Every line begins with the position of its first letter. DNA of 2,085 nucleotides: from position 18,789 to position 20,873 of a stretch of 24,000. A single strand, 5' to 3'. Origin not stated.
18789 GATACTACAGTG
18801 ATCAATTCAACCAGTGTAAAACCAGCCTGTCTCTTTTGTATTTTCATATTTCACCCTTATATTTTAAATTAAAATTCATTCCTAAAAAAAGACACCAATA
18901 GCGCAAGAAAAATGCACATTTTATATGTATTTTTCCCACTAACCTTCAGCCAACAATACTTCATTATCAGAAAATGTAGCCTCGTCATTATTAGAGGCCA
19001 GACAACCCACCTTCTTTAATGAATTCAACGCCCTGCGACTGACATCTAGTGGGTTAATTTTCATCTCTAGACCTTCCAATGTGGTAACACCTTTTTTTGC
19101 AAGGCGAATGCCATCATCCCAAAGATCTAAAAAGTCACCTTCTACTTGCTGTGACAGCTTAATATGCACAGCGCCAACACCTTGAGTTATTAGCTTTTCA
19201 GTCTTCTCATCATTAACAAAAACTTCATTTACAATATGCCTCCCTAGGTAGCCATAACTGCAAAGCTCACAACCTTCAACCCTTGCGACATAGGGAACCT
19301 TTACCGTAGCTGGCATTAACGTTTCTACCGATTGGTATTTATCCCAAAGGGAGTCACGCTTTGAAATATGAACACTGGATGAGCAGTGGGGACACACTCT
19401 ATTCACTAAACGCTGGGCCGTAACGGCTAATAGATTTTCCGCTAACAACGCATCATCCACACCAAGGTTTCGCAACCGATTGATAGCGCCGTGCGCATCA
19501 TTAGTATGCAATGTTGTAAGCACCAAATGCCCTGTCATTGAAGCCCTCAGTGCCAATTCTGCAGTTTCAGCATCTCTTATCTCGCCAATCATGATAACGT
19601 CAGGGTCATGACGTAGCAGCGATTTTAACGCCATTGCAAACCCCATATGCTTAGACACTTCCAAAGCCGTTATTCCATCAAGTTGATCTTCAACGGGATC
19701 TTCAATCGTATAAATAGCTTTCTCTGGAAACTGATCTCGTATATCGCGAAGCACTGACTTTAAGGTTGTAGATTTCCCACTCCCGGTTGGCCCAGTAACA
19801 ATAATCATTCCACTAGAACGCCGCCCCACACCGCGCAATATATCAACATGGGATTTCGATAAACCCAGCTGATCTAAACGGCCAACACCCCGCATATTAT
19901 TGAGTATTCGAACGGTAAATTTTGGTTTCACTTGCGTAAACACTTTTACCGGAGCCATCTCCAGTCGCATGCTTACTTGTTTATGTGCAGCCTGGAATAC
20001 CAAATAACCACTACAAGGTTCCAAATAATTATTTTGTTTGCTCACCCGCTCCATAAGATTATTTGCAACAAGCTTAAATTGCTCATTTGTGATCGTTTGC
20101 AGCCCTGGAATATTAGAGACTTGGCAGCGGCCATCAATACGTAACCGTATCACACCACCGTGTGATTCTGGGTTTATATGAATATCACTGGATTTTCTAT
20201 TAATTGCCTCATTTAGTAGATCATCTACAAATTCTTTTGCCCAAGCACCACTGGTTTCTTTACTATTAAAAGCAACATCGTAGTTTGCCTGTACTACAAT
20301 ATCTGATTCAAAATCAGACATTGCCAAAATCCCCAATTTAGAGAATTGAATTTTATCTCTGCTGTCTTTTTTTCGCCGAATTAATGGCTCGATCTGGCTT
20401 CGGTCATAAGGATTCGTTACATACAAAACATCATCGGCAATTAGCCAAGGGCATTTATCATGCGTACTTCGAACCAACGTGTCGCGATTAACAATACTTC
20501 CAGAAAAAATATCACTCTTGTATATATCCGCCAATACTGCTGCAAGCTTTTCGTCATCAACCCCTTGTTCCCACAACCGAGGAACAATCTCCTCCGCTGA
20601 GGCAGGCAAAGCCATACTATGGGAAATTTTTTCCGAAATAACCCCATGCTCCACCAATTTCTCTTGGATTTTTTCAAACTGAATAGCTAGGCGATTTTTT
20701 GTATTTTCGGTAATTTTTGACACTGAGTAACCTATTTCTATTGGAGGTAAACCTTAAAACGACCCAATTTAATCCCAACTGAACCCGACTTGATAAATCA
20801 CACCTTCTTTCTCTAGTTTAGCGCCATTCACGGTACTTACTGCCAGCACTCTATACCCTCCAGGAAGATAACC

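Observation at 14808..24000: Compact type IV filament machine with mosaic T4b / T4a / T2SS features that fits no described class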

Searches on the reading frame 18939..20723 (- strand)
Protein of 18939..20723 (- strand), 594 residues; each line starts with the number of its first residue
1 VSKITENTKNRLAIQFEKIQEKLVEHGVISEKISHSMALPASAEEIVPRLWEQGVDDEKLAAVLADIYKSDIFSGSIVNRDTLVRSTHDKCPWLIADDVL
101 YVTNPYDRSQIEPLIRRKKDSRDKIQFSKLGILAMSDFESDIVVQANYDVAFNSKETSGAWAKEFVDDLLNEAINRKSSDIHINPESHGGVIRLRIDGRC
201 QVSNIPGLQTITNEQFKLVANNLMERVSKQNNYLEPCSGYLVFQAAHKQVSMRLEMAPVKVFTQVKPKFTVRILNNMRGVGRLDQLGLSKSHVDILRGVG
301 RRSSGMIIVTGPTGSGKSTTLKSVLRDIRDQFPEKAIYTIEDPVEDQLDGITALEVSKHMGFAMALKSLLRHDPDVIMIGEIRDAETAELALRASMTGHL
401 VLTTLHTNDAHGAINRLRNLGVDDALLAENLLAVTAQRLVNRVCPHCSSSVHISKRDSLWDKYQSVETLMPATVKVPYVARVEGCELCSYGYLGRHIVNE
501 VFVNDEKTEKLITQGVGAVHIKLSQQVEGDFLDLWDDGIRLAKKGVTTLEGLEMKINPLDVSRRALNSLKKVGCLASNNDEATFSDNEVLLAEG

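Call 3: search_protein_families(library=pfam, proteins=[window:18939-20723:-], max_evalue=0.1)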
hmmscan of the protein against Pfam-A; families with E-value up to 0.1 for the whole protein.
window:18939-20723:- (594 aa): 21 families
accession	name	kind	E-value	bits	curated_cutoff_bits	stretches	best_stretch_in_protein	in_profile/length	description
PF00437.27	T2SSE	-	1.7e-83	280.8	24.9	1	162-551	8-367/370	Type II/IV secretion system protein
PF13191.12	AAA_16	-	1.2e-05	26.4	32.6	1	293-339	13-55/167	AAA ATPase domain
PF13401.12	AAA_22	-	0.00021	22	27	1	303-334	4-33/130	AAA domain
PF25199.1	nSTAND_NTPase5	-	0.0003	21.1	34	1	300-351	37-87/145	Novel STAND NTPase 5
PF00910.28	RNA_helicase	-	0.00059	20.7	21.5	1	307-355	1-51/105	RNA helicase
PF03266.21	NTPase_1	-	0.00068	20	23.9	1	307-340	2-36/168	NTPase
PF13173.12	AAA_14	-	0.004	17.6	27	1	305-395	3-84/129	AAA domain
PF13555.12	AAA_29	-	0.012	15.8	27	1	304-321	22-39/61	P-loop containing region of AAA domain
PF20720.3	nSTAND3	-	0.013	15.6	27.2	1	304-341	17-52/155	Novel STAND NTPase 3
PF01443.25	Viral_helicase1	-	0.016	15.4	21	1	307-350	1-44/228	Viral superfamily 1 RNA helicase core domain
PF13476.12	AAA_23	-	0.019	16.1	27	1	303-322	18-37/201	AAA domain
PF11602.14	NTPase_P4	-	0.024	14.3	27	1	302-328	109-135/320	ATPase P4 of dsRNA bacteriophage phi-12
PF02492.25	cobW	-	0.033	14.2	20.7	0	307-327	3-23/180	CobW/HypB/UreG, nucleotide-binding domain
PF03118.21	RNA_pol_A_CTD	-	0.034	14.3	23.8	0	549-573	8-32/67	Bacterial RNA polymerase, alpha chain C terminal domain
PF10412.15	TrwB_AAD_bind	-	0.036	13.4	20.5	1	305-332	16-43/387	Type IV secretion-system coupling protein DNA-binding domain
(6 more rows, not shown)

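Call 4: search_protein_families(library=ncbifam, proteins=[window:18939-20723:-], max_evalue=0.1)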
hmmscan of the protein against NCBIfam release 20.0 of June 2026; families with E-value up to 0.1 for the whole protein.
window:18939-20723:- (594 aa): 27 families (the best 25 are shown)
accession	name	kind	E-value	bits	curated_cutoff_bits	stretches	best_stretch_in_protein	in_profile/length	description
TIGR02533.1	type_II_gspE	equivalog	1.3e-89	301.1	630.25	1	152-551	99-481/486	type II secretion system ATPase GspE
TIGR02538.1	type_IV_pilB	equivalog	3.7e-80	270.2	675.65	1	110-553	127-559/564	type IV-A pilus assembly ATPase PilB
NF007755.0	PRK10436.1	equivalog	2.6e-79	267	617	1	154-552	77-455/465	type II secretion system protein GspE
NF053534.1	T4PilAsmATPsTfpB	equivalog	3.7e-74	250.2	850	1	164-557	203-582/584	type IV pilus assembly ATPase TfpB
NF041000.1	ATPase_ComGA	equivalog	3.4e-57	193.5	300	1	168-441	2-266/267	competence type IV pilus ATPase ComGA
TIGR01420.1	pilT_fam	subfamily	1e-48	166.3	319.1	1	167-442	3-270/343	PilT/PilU family type 4a pilus ATPase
TIGR02525.1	plasmid_TraJ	equivalog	3.3e-25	88.8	368.3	1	269-420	120-272/372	plasmid transfer ATPase TraJ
TIGR02524.1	dot_icm_DotB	equivalog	1.7e-20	73.6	463.3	1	303-417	133-256/358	Dot/Icm type IV secretion system ATPase DotB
TIGR02782.1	TrbB_P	equivalog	6.7e-18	65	304.55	1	290-426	123-261/303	P-type conjugative transfer ATPase TrbB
NF010407.0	PRK13833.1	subfamily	2.8e-17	63.2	499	1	306-421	146-263/323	conjugal transfer protein TrbB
NF010469.0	PRK13894.1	subfamily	7.3e-15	55.1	508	1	306-420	151-267/320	conjugal transfer ATPase TrbB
TIGR02788.1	VirB11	equivalog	1.2e-14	54.1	249.95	1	306-423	146-268/308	P-type DNA transfer ATPase VirB11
NF058587.1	archaellum_moto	equivalog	5.6e-14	51.8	550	1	307-418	278-394/527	archaellum flagellar ATPase motor FlaI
TIGR03819.1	heli_sec_ATPase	hypoth_equivalog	1.2e-08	34.6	373.15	1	293-430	168-310/340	TadA family conjugal transfer-associated ATPase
NF053672.1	bindosome_BasE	exception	2.3e-07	29.9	1000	1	308-436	274-408/512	bindosome assembly system ATPase subunit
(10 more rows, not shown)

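Call 8: find_homologous_proteins(query=window:18939-20723:-, max_evalue=1e-20)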
Query window:18939-20723:- (594 aa): 8000 proteins with E <= 1e-20 among 8000 candidates; the best 120 are listed.
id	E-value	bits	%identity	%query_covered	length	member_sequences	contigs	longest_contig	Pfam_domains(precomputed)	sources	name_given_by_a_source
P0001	0.0e+0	1324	100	100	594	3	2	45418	PF00437.27,PF13191.13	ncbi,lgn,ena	-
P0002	0.0e+0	1104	84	97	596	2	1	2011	PF00437.27,PF13191.13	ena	-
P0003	0.0e+0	1099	83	97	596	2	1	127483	PF00437.27,PF13191.13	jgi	-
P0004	0.0e+0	1086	83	95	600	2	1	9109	PF00437.27,PF13191.13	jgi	-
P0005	0.0e+0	1083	82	96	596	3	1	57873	PF00437.27,PF13191.13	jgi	-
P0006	3.4e-268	909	70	94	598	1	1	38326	PF00437.27,PF13191.13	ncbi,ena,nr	ncbi:MAG: ATPase, T2SS/T4P/T4SS family [Ketobacteraceae bacterium]|nr:ATPase, T2SS/T4P/T4SS family [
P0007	9.6e-268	907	70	94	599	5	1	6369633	PF00437.27,PF13191.13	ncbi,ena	-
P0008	9.8e-265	898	70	93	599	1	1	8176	PF00437.27,PF13191.13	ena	-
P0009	8.2e-264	894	71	94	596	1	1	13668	PF00437.27,PF13191.13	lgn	-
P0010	6.1e-263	892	69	95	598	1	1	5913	PF00437.27,PF13191.13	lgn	-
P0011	4.8e-261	885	67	94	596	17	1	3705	PF00437.27,PF00910.29,PF13191.13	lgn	-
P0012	8.9e-261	884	70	94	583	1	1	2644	PF00437.27,PF13191.13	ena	-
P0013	1.4e-259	881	69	96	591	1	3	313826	PF00437.27,PF13191.13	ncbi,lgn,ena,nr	ncbi:hypothetical protein A9Q99_13850 [Gammaproteobacteria bacterium 45_16_T64]|nr:hypothetical prot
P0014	1.5e-258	877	69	94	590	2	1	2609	PF00437.27,PF13191.13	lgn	-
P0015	2.0e-257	873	69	92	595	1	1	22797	PF00437.27,PF13191.13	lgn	-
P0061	1.9e-165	570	47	92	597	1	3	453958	PF00437.27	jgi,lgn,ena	-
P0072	2.7e-77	279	32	93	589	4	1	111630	PF00437.27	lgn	-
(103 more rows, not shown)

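Call 9: find_encoding_contigs(protein=window:18939-20723:-, flank=10000, max_places=4)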
Protein window:18939-20723:- (594 aa): no gene with exactly this product is on record in the collection.

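Call 10: find_encoding_contigs(protein=P0001, flank=10000, max_places=4)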
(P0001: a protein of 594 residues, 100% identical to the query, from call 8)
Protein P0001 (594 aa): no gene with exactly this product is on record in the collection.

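Call 11: find_encoding_contigs(protein=P0003, flank=10000, max_places=2)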
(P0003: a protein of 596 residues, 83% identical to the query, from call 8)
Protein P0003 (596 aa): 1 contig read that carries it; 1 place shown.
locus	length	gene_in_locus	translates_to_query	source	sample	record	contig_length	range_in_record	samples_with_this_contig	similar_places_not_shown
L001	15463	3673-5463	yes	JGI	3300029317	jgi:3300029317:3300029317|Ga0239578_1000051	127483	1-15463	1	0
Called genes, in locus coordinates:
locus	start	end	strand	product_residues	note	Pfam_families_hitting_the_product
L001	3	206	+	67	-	?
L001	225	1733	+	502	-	PF00263:Secretin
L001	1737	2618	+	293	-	-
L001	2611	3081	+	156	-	-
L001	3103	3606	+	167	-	-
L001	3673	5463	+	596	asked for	PF00437:T2SSE, PF13191:AAA_16 (weak)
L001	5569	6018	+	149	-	-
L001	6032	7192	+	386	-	PF00482:T2SSF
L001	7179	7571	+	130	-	-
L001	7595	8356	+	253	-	-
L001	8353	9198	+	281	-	-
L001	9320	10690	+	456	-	PF00067:p450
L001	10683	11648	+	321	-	PF13641:Glyco_tranf_2_3 (faint), PF00535:Glycos_transf_2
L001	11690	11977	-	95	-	PF05488:PAAR_motif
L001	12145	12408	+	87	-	PF14357:DUF4404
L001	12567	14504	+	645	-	PF02120:Flg_hook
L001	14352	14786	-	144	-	-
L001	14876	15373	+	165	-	PF03748:FliL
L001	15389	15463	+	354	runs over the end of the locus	PF02154:FliM, PF01052:FliMN_C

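Call 12: find_encoding_contigs(protein=P0007, flank=10000, max_places=2)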
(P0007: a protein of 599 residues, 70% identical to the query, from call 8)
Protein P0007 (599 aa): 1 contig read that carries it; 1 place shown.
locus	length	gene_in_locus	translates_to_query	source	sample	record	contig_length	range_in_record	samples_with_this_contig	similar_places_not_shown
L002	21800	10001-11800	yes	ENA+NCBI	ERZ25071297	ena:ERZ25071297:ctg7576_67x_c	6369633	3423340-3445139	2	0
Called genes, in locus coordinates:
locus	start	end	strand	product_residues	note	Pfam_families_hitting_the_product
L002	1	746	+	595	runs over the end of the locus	PF05947:T6SS_TssF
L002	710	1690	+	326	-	PF06996:T6SS_TssG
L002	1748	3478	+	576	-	PF01590:GAF, PF13185:GAF_2 (weak), PF00158:Sigma54_activat, PF14532:Sigma54_activ_2, PF07728:AAA_5 (weak), PF25601:AAA_lid_14, PF02954:HTH_8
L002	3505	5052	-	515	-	-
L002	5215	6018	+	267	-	-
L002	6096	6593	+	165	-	-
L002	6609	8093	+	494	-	PF07660:STN (faint), PF00263:Secretin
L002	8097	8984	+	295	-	-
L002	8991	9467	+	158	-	-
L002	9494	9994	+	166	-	-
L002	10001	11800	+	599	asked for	PF00437:T2SSE, PF13191:AAA_16 (weak)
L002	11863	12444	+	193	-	PF07963:N_methyl (weak)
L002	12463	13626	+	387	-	PF00482:T2SSF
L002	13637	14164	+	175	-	-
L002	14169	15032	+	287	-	PF07963:N_methyl (weak)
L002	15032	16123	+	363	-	-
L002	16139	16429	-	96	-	PF05488:PAAR_motif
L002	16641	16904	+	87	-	PF14357:DUF4404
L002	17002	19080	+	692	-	PF02120:Flg_hook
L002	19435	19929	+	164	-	PF03748:FliL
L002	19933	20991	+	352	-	PF02154:FliM, PF01052:FliMN_C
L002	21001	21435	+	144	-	PF28396:SepQ_C, PF01052:FliMN_C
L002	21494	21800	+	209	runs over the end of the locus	PF04347:FliO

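Call 13: find_encoding_contigs(protein=P0061, flank=10000, max_places=2)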
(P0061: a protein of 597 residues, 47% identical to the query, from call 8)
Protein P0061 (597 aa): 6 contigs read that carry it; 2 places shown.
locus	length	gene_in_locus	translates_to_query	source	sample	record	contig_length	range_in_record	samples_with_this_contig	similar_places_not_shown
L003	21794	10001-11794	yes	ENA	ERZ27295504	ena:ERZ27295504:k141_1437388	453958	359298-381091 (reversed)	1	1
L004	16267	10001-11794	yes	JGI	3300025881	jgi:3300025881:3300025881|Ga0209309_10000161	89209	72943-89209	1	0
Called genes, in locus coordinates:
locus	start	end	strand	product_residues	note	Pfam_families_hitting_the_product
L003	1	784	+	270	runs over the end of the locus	PF00813:FliP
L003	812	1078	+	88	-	PF01313:Bac_export_3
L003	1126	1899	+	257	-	PF01311:Bac_export_1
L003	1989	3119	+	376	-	PF01312:Bac_export_2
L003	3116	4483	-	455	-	-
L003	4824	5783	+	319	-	-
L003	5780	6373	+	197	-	-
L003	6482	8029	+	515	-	PF00263:Secretin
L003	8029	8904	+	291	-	-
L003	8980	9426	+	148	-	-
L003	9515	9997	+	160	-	-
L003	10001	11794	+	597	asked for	PF00437:T2SSE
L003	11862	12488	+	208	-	PF07963:N_methyl (weak)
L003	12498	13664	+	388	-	PF00482:T2SSF (faint)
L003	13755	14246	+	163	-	-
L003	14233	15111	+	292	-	PF07963:N_methyl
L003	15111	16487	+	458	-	-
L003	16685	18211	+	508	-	-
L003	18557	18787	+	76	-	PF20661:SutA-RBD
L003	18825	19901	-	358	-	PF00480:ROK (faint), PF02685:Glucokinase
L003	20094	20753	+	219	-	PF00072:Response_reg, PF00486:Trans_reg_C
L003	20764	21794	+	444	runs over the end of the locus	PF26769:HAMP_PhoQ, PF00512:HisKA, PF02518:HATPase_c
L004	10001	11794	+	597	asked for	PF00437:T2SSE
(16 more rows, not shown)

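Call 14: find_encoding_contigs(protein=P0072, flank=10000, max_places=2)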
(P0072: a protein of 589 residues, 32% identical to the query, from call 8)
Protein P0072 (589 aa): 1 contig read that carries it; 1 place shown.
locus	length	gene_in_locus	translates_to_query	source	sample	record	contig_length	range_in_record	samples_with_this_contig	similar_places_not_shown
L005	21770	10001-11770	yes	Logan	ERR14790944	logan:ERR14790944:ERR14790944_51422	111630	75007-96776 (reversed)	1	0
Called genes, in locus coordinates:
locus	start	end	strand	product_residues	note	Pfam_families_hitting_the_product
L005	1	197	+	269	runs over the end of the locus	-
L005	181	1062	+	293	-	-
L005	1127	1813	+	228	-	-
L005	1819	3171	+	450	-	PF10412:TrwB_AAD_bind (faint)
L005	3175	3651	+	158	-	-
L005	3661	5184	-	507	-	-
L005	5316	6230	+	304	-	-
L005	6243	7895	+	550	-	PF00263:Secretin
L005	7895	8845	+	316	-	-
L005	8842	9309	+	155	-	-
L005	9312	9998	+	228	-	-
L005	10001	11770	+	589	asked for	PF00437:T2SSE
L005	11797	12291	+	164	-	PF07963:N_methyl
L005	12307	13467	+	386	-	PF00482:T2SSF (weak)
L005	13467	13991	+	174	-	-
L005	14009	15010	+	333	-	PF07963:N_methyl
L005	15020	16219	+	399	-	-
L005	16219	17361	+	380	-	PF04055:Radical_SAM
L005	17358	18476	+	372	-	PF04055:Radical_SAM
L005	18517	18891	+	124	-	-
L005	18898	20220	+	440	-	-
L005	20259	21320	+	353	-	-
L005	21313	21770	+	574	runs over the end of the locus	-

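Call 19: search_solved_structures(query=window:18939-20723:-, max_evalue=1e-10)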
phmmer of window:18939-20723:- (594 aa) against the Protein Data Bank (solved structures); distinct sequences matched with E-value up to 1e-10: 24.
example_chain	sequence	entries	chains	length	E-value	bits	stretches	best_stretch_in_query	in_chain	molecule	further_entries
5oiu_A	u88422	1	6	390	2.4e-60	207.9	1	161-551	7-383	Type IV pilus assembly protein PilF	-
6ejf_A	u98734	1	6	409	4.1e-60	207.1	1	162-552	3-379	Type IV pilus assembly protein PilF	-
5it5_F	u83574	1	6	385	4.2e-60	207.1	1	162-551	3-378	ATP binding motif-containing protein PilF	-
6f8l_G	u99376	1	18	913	8e-60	206.2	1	156-552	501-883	Type IV pilus assembly protein PilF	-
1p9r_A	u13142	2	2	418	1.1e-58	202.5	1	164-551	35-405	General secretion pathway protein E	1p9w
4kss_A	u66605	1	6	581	1.7e-58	201.8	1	164-556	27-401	Type II secretion system protein E, hemolysin-coregulated protein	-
4ksr_A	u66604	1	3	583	2e-58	201.6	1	164-553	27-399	Type II secretion system protein E, Hemolysin-coregulated protein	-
4pht_A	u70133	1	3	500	9.2e-56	192.8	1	164-552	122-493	General secretory pathway protein E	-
5zfr_A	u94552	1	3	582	2.6e-55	191.3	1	82-551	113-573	Type IV pilus biogenesis ATPase PilB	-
6olj_C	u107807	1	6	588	3.4e-55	190.9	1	82-551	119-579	Type IV pilus biogenesis ATPase PilB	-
5tsg_B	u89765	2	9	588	7.5e-55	189.8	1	82-551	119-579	Type IV pilus biogenesis ATPase PilB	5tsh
3jc8_Ba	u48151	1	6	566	3.6e-53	184.2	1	153-551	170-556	Type IV-A pilus assembly ATPase PilB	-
8dze_A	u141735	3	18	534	1.3e-33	119.7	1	286-516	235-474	BfpD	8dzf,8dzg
5fl3_A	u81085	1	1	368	3.4e-30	108.4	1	272-442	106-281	PILI RETRACTION PROTEIN PILT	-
6ojx_A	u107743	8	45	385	3.3e-28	101.8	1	167-418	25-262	Twitching motility pilus retraction ATPase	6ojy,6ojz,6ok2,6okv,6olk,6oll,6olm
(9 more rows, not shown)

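Call 23: search_protein_families(library=pfam, proteins=[L003:3116-4483:-, L003:4824-5783:+, L003:5780-6373:+, L005:3661-5184:-, L005:5316-6230:+, L002:5215-6018:+, L002:6096-6593:+], max_evalue=0.05)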
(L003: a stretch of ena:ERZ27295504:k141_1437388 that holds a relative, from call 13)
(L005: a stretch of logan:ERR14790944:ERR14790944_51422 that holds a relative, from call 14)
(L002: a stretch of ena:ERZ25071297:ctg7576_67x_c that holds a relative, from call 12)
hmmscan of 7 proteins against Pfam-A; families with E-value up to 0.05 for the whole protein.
L003:3116-4483:- (455 aa): 2 families
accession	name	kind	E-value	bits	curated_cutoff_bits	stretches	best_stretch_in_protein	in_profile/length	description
PF06305.16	LapA_dom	-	0.0077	16.5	28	0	14-52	20-59/64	Lipopolysaccharide assembly protein A domain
PF14590.12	DUF4447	-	0.014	15.7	27.2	1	124-213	51-138/166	Domain of unknown function (DUF4447)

L003:4824-5783:+ (319 aa): 2 families
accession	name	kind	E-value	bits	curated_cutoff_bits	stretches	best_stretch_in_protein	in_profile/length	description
PF06005.17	ZapB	-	0.033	15.1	31.5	0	104-187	10-71/71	Cell division protein ZapB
PF16526.10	CLZ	-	0.037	14.9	26.7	0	99-131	32-64/71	C-terminal leucine zipper domain of cyclic nucleotide-gated channels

L003:5780-6373:+ (197 aa): 2 families
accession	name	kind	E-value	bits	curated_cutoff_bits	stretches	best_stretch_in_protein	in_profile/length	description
PF00430.23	ATP-synt_B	-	0.017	15.7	28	1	54-117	46-109/132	ATP synthase B/B' CF(0)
PF00778.23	DIX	-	0.032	14.5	22.2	0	150-180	17-49/77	DIX domain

L005:3661-5184:- (507 aa): 1 family
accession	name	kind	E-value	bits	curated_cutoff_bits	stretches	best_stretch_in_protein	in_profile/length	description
PF01966.28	HD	-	3.4e-05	24.5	22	1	208-298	2-88/116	HD domain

L005:5316-6230:+ (304 aa): 2 families
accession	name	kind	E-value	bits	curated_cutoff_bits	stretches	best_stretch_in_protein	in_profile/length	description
PF02119.21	FlgI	-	0.012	15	25.3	1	150-219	181-251/343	Flagellar P-ring protein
PF21053.3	BFA1_C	-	0.036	14.4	23.5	0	133-198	31-93/135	Biogenesis factor required for ATP synthase 1, C-terminal domain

L002:5215-6018:+ (267 aa): 0 families

L002:6096-6593:+ (165 aa): 2 families
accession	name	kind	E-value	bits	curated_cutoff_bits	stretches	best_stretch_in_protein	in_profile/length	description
PF05103.18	DivIVA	-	0.017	15.5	28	1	39-69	85-115/131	DivIVA protein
PF00430.23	ATP-synt_B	-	0.037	14.5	28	0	25-69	40-84/132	ATP synthase B/B' CF(0)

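Call 24: search_protein_families(library=ncbifam, proteins=[L003:3116-4483:-, L003:4824-5783:+, L003:5780-6373:+, L005:3661-5184:-, L005:5316-6230:+, L002:5215-6018:+, L002:6096-6593:+], max_evalue=0.05)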
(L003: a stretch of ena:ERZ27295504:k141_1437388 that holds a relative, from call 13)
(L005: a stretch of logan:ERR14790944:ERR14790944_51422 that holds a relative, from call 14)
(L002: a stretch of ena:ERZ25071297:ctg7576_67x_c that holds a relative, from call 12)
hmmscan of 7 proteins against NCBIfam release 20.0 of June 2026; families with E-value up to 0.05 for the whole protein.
L003:3116-4483:- (455 aa): 0 families

L003:4824-5783:+ (319 aa): 1 family
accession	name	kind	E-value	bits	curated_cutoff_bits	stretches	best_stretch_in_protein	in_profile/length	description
TIGR03761.1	ICE_PFL4669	equivalog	0.03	13.9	110.7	0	144-211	42-107/216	PFL_4669 family integrating conjugative element protein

L003:5780-6373:+ (197 aa): 1 family
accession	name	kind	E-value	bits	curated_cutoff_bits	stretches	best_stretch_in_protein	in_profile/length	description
NF005607.0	PRK07353.1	equivalog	0.032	14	131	1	50-105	63-118/155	F0F1 ATP synthase subunit B'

L005:3661-5184:- (507 aa): 3 families
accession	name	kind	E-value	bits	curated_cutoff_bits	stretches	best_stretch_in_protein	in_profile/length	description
TIGR00277.1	HDIG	domain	0.0002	21.2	27.6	1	206-272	4-66/84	HDIG domain-containing metalloprotein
TIGR02578.2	cas_TM1811_Csm1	equivalog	0.016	13.9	170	0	233-343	5-97/753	type III-A CRISPR-associated protein Cas10/Csm1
TIGR01596.1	cas3_HD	equivalog_domain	0.032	14.3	43.45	0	207-339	1-120/178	CRISPR-associated endonuclease Cas3''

L005:5316-6230:+ (304 aa): 1 family
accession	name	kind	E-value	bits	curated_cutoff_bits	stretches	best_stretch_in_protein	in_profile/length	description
TIGR02169.1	SMC_prok_A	equivalog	0.038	11.6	729.4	1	72-204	750-882/1165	chromosome segregation protein SMC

L002:5215-6018:+ (267 aa): 0 families

L002:6096-6593:+ (165 aa): 4 families
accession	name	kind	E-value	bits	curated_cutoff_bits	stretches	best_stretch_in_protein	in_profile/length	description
NF002170.0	PRK01005.1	equivalog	0.0022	17.8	280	1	31-93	30-90/208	V-type ATP synthase subunit E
TIGR02499.1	HrpE_YscL_not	equivalog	0.0032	17.6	78.7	1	36-65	11-39/166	type III secretion system stator protein SctL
NF002424.0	PRK01558.1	equivalog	0.0034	17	241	1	39-70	22-53/203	V-type ATP synthase subunit E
NF005198.1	PRK06669.1-3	equivalog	0.0067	15.6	200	1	31-72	88-129/299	flagellar assembly protein FliH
